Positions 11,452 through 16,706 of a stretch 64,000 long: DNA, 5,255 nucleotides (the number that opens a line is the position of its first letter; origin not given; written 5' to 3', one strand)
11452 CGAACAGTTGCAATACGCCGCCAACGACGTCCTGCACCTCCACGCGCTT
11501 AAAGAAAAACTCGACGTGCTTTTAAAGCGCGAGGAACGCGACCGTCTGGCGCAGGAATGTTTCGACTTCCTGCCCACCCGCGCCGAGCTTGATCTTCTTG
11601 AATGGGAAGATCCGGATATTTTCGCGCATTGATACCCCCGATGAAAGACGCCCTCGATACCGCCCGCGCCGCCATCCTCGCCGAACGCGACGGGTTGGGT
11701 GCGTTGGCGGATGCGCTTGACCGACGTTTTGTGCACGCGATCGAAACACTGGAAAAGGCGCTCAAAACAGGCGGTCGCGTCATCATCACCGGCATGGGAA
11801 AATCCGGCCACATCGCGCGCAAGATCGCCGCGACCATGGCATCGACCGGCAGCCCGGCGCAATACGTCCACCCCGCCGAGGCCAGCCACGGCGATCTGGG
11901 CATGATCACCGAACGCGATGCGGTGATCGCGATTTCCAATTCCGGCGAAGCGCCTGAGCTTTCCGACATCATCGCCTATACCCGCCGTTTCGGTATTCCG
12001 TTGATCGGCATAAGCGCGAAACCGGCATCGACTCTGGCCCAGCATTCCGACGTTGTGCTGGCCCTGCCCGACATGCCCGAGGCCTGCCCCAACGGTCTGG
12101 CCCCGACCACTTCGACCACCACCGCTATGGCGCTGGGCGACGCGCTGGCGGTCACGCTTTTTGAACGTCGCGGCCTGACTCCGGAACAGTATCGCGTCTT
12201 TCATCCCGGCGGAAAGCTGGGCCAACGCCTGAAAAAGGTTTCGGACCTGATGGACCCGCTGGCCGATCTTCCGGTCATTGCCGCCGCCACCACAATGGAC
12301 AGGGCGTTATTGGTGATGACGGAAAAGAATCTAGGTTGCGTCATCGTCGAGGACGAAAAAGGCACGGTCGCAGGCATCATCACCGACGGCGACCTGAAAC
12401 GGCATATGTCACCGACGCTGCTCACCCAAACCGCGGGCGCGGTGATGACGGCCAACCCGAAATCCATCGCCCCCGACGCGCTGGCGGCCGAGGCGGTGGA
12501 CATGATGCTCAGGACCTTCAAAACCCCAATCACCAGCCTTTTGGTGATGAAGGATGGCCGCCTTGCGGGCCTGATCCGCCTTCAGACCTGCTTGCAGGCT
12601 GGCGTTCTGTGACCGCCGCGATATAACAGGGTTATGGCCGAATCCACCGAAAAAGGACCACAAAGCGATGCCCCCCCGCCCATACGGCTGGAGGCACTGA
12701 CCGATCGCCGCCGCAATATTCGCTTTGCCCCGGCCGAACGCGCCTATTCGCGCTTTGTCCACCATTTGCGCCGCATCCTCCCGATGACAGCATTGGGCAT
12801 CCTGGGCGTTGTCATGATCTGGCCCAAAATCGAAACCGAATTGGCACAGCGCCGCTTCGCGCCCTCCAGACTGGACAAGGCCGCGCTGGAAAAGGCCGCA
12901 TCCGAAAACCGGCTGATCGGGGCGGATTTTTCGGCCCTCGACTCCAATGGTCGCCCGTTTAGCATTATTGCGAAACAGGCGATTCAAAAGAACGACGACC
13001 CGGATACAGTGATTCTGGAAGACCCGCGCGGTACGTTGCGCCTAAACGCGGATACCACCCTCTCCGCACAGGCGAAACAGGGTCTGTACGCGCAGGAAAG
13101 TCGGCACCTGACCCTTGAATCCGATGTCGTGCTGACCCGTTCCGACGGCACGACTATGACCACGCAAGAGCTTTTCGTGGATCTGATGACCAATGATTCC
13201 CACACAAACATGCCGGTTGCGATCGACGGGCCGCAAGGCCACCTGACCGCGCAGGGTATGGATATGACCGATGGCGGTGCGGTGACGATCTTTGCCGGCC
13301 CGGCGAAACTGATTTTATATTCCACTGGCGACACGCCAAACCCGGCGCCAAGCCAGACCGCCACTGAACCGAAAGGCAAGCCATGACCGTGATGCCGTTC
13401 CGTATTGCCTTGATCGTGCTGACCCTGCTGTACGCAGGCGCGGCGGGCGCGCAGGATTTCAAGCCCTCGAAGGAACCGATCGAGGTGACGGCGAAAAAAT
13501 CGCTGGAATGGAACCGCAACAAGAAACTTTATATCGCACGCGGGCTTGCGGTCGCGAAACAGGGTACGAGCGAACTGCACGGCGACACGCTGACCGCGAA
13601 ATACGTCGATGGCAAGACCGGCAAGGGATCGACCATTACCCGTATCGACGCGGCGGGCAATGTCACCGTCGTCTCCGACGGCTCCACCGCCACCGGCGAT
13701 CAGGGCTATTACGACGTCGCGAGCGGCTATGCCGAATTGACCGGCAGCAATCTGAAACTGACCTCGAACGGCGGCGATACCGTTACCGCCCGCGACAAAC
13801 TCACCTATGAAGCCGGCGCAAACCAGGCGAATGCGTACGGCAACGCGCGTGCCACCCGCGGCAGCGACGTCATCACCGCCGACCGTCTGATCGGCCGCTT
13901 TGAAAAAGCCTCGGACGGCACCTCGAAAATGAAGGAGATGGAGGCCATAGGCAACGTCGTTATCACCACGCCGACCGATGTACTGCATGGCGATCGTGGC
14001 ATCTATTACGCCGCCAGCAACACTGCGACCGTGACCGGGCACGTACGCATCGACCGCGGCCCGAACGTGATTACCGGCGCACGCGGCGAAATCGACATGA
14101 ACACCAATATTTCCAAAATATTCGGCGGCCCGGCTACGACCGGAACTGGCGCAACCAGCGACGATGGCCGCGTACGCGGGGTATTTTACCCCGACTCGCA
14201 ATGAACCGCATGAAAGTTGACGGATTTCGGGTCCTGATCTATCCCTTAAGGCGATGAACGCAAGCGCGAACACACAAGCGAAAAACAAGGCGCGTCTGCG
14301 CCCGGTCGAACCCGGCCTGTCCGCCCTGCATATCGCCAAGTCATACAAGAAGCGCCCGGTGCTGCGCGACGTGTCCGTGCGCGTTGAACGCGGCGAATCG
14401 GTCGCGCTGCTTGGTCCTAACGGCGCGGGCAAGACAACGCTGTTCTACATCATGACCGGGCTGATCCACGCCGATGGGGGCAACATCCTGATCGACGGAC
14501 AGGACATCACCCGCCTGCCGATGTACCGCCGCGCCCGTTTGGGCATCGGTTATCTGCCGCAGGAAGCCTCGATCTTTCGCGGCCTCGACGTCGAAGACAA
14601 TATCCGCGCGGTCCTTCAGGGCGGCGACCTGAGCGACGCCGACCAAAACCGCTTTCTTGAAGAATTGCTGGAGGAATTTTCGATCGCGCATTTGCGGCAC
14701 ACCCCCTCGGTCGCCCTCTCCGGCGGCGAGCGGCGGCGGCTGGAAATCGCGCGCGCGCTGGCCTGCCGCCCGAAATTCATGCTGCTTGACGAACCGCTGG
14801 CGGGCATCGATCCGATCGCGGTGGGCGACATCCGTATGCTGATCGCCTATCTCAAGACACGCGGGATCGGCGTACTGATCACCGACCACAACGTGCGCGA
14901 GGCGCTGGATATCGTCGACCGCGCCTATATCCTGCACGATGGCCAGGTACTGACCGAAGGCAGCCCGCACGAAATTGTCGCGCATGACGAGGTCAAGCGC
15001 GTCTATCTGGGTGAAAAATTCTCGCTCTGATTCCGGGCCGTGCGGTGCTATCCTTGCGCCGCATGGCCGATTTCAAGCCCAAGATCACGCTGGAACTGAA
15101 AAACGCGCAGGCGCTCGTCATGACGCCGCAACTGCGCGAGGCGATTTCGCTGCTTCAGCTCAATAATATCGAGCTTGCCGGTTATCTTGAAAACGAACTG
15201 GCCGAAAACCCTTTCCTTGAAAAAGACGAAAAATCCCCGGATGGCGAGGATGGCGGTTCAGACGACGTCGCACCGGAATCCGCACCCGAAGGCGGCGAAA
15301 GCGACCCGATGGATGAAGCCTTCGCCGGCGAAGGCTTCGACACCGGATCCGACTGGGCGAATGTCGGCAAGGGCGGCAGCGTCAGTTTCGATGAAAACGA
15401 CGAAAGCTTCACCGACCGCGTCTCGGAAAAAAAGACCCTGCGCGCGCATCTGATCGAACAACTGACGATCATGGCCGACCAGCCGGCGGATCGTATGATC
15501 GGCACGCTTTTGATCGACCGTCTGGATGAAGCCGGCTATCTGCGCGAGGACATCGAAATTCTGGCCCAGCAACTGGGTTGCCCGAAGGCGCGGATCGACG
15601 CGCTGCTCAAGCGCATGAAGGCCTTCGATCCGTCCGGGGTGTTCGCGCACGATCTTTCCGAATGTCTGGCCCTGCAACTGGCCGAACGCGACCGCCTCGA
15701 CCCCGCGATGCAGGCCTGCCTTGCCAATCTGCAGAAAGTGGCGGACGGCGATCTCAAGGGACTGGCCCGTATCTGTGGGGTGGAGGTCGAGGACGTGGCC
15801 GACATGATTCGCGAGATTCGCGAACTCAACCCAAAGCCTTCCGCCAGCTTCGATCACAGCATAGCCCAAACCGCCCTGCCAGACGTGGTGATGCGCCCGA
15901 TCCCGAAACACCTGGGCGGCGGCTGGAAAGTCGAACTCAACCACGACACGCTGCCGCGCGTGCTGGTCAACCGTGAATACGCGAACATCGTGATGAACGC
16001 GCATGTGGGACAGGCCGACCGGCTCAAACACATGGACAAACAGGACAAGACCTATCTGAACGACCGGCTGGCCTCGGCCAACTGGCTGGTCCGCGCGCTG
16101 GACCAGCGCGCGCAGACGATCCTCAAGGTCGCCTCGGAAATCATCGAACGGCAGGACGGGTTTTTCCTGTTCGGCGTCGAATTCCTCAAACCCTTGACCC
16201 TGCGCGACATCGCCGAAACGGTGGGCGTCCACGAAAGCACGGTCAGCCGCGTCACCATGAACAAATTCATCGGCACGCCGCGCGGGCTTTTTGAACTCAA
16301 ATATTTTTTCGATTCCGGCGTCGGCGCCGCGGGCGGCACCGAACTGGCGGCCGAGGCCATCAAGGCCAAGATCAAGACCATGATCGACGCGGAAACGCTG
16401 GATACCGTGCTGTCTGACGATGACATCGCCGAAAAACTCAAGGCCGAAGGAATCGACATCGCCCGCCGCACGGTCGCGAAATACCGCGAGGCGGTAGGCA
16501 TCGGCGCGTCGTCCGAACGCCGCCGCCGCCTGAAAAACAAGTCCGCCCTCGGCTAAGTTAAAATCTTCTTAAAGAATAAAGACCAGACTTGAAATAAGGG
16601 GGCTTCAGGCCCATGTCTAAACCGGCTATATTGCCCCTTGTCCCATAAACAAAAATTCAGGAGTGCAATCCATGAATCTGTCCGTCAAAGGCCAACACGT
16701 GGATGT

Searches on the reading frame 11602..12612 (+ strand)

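Call 90: search_protein_families(library=pfam, proteins=[window:11602-12612:+], max_evalue=0.00001)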
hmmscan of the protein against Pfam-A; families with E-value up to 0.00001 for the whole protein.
window:11602-12612:+ (336 aa): 3 families
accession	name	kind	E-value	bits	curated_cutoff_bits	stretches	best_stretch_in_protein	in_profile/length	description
PF01380.27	SIS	-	5.4e-29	101.1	25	1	58-184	6-130/131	SIS domain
PF00571.33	CBS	-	4.6e-18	65.7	24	2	213-269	1-55/57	CBS domain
PF13580.11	SIS_2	-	1.9e-06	28.4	27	0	102-138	101-137/138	SIS domain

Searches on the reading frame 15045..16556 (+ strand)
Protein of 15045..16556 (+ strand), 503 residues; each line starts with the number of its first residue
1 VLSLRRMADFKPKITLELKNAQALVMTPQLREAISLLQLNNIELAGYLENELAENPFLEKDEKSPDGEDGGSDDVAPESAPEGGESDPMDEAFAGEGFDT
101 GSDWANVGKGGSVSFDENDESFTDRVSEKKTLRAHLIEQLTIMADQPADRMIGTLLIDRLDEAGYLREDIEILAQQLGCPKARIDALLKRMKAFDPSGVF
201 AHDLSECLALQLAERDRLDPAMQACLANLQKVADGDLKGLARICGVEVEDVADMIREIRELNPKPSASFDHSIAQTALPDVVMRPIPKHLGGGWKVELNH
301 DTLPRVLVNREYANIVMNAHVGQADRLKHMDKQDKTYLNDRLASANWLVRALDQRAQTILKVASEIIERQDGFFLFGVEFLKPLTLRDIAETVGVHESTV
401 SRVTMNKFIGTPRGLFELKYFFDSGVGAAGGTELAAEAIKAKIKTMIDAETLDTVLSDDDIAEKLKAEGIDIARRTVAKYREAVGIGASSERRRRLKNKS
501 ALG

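Call 26: search_protein_families(library=pfam, proteins=[window:15045-16556:+], max_evalue=0.00001)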
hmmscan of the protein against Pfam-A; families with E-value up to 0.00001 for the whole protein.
window:15045-16556:+ (503 aa): 3 families
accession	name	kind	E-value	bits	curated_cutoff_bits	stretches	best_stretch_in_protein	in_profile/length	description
PF04552.19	Sigma54_DBD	-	9.2e-62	207.9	22.8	1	336-494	2-160/160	Sigma-54, DNA binding domain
PF04963.19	Sigma54_CBD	-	1.8e-50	171.7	22.9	1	122-312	2-185/185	Sigma-54 factor, core binding domain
PF00309.25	Sigma54_AID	-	3e-14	53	23.8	1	16-59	2-45/46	Sigma-54 factor, Activator interacting domain (AID)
